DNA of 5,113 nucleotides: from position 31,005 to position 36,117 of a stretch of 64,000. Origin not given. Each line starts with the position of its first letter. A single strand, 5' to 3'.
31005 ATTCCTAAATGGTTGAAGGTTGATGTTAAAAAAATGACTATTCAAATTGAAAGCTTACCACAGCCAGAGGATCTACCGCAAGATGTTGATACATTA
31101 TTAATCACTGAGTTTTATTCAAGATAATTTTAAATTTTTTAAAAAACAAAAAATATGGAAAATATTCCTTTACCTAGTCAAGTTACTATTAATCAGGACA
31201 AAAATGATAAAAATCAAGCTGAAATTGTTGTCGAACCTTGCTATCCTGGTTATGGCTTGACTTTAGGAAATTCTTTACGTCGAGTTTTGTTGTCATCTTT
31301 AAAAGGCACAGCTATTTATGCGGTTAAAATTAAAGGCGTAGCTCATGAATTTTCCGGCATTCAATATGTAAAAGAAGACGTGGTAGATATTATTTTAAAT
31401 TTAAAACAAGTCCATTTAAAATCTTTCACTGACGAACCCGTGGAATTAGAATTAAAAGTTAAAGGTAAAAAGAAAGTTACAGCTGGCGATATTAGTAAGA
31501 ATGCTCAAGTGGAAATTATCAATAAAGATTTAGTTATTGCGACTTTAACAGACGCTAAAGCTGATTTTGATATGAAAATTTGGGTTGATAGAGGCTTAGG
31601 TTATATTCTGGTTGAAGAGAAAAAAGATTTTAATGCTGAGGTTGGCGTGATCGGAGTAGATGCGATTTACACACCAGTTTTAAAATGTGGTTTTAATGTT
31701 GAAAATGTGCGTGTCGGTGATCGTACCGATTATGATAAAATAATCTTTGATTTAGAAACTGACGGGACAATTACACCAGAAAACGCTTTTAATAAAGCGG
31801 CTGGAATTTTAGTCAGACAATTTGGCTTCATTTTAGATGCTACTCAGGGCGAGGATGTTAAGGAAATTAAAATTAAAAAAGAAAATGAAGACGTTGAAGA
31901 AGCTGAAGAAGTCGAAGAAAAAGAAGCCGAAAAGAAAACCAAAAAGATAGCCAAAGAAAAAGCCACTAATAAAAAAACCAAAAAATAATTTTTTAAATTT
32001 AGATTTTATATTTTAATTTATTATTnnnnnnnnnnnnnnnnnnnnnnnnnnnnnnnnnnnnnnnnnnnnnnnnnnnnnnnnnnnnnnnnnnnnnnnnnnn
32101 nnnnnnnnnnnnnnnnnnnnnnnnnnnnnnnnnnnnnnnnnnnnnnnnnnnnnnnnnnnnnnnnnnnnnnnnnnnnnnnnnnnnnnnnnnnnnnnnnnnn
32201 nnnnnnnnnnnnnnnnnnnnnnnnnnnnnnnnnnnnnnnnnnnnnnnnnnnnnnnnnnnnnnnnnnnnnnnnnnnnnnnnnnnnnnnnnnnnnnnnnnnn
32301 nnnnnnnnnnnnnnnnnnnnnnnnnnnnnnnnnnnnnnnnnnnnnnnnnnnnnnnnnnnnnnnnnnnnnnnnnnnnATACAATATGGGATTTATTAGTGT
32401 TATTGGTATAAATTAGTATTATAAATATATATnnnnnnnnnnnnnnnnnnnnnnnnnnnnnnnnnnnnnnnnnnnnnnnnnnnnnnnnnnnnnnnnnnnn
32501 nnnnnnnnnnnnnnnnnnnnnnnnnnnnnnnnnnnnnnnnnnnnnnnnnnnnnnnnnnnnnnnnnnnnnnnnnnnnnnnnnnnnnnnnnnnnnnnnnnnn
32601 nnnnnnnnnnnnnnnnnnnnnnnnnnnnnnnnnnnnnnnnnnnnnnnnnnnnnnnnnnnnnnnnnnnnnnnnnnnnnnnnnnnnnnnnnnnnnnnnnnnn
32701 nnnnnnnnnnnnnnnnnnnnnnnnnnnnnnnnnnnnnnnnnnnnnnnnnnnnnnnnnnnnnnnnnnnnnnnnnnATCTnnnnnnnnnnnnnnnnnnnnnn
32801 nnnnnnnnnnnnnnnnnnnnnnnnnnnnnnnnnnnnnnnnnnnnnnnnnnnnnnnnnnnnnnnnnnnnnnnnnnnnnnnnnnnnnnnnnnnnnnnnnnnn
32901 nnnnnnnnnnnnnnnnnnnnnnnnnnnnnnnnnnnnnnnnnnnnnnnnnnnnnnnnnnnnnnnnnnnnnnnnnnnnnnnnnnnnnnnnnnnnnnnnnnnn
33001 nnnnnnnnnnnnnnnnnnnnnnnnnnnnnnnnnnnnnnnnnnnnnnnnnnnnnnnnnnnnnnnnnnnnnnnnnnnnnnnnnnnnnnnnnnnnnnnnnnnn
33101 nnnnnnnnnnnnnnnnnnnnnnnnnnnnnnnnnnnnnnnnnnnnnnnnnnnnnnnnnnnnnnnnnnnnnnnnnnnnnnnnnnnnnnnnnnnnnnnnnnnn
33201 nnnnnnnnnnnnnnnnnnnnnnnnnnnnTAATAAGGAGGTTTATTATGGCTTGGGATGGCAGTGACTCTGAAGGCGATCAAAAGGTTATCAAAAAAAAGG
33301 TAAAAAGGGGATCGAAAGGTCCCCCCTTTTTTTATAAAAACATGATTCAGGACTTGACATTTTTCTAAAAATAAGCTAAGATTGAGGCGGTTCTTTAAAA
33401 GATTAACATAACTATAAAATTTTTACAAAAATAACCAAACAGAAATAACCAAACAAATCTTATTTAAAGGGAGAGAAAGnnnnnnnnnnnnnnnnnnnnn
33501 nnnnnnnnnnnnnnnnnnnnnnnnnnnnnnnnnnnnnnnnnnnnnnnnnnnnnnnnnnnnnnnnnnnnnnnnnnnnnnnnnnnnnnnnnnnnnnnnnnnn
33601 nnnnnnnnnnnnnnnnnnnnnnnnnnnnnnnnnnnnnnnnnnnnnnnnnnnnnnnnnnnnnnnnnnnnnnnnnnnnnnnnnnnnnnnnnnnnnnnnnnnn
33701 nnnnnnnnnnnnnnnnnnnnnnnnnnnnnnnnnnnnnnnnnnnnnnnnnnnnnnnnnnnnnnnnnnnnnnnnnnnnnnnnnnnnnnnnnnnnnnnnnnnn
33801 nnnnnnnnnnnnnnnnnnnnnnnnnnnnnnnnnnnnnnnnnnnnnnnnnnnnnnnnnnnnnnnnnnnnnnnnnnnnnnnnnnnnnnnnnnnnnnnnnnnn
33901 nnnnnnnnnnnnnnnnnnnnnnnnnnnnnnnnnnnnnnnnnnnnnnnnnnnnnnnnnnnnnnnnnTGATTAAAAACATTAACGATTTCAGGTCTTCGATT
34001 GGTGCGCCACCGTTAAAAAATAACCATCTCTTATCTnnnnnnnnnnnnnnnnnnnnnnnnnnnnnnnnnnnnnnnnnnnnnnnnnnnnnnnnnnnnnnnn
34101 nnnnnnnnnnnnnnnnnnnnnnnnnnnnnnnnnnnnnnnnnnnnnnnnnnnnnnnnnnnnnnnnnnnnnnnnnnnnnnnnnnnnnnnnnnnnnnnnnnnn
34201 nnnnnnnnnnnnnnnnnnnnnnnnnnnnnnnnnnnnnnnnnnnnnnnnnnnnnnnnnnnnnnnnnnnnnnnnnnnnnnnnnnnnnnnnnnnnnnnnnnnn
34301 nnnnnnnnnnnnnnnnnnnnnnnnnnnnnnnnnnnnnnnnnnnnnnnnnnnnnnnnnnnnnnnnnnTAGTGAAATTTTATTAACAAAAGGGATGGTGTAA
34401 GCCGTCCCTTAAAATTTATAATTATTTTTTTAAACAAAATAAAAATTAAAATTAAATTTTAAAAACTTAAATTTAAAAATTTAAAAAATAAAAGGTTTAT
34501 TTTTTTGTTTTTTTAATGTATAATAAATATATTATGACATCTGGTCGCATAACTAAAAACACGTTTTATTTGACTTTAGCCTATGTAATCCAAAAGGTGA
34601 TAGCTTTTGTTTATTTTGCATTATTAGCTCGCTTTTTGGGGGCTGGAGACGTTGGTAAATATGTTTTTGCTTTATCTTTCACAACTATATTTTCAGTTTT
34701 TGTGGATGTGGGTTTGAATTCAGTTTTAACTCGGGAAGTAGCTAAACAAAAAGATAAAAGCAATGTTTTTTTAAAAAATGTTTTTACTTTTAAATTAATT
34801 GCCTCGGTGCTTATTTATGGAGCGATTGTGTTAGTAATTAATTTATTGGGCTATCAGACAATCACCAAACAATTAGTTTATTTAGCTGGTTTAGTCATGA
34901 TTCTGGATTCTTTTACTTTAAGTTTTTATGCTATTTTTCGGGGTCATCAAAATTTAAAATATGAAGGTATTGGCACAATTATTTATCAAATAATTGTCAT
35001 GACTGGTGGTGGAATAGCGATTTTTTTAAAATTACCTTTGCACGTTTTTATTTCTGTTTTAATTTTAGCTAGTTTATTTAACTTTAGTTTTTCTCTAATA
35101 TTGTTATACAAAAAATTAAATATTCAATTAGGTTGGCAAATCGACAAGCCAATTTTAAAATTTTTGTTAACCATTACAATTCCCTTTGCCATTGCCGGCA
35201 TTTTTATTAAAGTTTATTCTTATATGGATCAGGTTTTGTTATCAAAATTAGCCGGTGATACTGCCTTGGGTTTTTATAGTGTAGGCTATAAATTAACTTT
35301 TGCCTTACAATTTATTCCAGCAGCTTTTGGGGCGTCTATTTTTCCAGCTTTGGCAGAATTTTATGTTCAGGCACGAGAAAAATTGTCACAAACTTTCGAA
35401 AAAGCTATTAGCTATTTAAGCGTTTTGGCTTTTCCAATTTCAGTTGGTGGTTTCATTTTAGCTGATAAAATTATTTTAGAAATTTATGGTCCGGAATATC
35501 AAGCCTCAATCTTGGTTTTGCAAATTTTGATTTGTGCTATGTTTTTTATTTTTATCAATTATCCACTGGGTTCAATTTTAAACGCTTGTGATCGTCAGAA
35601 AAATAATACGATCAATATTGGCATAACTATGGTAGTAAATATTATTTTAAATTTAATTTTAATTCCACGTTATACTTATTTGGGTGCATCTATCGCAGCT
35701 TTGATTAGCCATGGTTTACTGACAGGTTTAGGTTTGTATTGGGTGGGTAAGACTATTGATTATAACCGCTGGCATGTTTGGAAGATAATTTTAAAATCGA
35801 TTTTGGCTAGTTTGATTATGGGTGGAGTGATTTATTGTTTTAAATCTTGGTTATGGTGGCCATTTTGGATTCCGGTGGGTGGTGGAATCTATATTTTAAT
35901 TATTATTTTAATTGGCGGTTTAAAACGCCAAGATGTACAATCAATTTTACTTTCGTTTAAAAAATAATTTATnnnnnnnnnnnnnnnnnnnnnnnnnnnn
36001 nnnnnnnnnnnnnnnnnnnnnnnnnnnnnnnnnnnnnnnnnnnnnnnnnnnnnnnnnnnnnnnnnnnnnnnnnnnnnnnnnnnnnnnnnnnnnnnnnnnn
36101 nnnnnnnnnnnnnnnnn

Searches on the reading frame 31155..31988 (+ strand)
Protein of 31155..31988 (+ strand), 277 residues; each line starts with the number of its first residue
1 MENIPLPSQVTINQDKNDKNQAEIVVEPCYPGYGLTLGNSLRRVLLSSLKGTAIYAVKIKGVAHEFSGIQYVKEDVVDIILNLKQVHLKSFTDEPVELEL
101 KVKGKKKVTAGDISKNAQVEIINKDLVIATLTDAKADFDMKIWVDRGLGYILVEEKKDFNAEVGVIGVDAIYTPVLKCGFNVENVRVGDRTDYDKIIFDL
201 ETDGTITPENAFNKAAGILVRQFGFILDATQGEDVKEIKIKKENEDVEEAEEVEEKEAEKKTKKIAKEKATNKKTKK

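Call 73: search_protein_families(library=pfam, proteins=[window:31155-31988:+], max_evalue=0.0001)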
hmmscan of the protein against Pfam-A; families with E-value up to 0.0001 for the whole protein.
window:31155-31988:+ (277 aa): 2 families
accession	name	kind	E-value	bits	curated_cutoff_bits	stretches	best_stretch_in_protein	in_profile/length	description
PF01000.31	RNA_pol_A_bac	-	6e-30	104.3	33.9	1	57-173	1-119/119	RNA polymerase Rpb3/RpoA insert domain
PF01193.29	RNA_pol_L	-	4.1e-22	78.1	24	1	27-223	1-74/74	RNA polymerase Rpb3/Rpb11 dimerisation domain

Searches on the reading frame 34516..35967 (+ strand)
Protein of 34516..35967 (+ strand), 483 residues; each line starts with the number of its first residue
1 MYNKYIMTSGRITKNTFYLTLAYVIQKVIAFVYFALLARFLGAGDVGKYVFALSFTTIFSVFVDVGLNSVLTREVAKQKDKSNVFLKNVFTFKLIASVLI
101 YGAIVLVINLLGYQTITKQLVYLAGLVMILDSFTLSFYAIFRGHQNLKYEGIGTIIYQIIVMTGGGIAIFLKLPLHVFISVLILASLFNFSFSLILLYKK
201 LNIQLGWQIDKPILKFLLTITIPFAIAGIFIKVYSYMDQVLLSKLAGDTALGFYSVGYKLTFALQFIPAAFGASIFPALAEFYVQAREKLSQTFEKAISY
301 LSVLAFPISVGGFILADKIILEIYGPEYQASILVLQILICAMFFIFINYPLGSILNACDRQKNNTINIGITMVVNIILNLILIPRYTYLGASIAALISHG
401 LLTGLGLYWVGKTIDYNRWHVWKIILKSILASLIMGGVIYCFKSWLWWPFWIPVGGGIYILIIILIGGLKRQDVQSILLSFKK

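Call 31: search_protein_families(library=pfam, proteins=[window:34516-35967:+], max_evalue=0.001)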
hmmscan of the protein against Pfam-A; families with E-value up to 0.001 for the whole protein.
window:34516-35967:+ (483 aa): 3 families
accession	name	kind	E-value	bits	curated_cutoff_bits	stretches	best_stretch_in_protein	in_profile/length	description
PF01943.22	Polysacc_synt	-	4.5e-44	151.4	28.2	1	13-281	2-272/274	Polysaccharide biosynthesis protein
PF13440.11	Polysacc_synt_3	-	1.5e-29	103.6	23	1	36-331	1-291/293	Polysaccharide biosynthesis protein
PF03023.19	MurJ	-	6.2e-11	42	27.4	1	38-444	2-434/451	Lipid II flippase MurJ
